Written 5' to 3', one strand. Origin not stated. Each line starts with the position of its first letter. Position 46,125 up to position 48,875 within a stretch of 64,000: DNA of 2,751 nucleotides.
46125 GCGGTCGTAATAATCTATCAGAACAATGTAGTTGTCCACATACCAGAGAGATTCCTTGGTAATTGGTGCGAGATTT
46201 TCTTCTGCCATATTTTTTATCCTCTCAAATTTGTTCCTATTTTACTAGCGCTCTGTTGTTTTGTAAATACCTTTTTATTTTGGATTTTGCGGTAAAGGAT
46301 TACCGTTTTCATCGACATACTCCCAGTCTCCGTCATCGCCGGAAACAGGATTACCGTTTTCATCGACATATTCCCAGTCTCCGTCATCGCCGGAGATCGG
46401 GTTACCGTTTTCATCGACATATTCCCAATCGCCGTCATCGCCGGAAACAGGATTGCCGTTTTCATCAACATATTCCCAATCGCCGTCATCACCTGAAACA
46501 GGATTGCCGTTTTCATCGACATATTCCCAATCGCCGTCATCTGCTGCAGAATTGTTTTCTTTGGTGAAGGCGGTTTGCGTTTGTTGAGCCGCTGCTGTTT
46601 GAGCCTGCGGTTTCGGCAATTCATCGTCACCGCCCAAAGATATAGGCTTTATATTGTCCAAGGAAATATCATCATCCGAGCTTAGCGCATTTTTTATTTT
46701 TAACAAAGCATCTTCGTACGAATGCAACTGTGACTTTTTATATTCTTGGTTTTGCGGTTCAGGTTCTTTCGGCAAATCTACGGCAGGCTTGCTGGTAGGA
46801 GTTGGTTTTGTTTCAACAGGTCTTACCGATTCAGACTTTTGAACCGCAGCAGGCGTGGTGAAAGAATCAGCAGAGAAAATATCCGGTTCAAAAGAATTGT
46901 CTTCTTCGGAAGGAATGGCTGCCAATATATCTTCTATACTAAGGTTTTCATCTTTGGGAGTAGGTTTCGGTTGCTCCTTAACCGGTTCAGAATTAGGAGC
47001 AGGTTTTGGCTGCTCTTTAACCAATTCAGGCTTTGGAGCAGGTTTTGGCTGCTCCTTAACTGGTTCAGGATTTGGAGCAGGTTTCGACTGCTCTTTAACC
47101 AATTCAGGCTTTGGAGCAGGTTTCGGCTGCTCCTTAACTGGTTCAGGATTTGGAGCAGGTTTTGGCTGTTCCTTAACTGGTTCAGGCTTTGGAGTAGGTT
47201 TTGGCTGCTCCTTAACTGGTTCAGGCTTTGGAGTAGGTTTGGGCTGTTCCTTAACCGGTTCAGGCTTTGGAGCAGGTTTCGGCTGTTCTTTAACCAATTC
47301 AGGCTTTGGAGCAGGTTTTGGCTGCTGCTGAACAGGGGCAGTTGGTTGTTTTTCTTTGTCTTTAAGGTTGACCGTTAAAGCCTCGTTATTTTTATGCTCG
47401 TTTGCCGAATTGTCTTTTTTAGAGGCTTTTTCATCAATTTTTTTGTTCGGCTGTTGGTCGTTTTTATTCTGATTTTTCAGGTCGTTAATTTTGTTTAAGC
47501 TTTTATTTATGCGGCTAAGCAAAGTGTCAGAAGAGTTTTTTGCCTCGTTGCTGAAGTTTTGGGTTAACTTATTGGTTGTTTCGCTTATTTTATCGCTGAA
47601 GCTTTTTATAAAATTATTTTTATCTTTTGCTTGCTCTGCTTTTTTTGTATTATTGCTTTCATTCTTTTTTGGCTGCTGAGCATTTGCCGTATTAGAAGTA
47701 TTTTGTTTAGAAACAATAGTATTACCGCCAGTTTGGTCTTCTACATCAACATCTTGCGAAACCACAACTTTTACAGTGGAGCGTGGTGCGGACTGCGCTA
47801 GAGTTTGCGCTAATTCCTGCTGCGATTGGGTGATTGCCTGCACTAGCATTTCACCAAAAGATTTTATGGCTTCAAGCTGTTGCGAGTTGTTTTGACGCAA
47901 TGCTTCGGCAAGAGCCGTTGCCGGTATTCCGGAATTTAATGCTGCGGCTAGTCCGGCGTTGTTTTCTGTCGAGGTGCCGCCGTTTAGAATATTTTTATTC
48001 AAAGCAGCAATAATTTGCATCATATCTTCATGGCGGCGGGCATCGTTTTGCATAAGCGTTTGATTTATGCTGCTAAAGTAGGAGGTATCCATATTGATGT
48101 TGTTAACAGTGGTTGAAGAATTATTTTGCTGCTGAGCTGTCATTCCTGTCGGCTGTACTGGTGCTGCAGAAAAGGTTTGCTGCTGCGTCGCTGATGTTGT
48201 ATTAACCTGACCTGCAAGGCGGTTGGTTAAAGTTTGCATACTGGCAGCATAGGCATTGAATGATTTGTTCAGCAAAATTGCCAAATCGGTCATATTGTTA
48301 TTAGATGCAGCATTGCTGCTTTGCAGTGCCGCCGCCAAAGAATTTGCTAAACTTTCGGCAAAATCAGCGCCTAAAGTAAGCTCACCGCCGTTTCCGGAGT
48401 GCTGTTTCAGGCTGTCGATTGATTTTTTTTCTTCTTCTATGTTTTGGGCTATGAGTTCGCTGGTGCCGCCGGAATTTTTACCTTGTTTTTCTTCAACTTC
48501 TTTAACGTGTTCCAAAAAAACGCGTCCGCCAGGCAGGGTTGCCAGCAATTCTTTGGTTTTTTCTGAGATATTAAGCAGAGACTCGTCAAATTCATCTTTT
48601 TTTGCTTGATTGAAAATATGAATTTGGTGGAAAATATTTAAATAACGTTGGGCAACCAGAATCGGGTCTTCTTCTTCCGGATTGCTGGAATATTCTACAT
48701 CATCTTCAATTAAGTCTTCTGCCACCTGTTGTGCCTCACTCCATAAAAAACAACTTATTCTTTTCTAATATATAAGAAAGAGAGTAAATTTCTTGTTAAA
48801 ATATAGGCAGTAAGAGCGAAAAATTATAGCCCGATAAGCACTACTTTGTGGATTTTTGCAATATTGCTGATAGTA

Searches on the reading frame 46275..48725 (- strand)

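Call 8: search_protein_families(library=ncbifam, proteins=[window:46275-48725:-], max_evalue=0.00001)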
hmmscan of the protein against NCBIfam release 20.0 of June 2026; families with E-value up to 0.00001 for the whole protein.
window:46275-48725:- (816 aa): 0 families

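Call 16: search_protein_families(library=pfam, proteins=[window:46275-48725:-], max_evalue=1)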
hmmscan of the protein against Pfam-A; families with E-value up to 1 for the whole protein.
window:46275-48725:- (816 aa): 4 families
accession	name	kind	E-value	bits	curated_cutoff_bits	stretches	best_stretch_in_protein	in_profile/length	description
PF18507.7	WW_1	-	0.00034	20.7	25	0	750-760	3-13/27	WW domain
PF18877.6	SSSPR-51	-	0.00097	19.4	27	0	803-813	5-15/48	SSSPR-51 domain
PF07661.19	MORN_2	-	0.0069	16.9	29.6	0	764-777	2-15/22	MORN repeat variant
PF01613.24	Flavin_Reduct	-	0.26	11.8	27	1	279-329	43-92/153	Flavin reductase like domain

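Call 59: search_protein_families(library=padloc, proteins=[window:46275-48725:-], max_evalue=0.01)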
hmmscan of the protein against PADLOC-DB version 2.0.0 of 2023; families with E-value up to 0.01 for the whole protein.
window:46275-48725:- (816 aa): 0 families
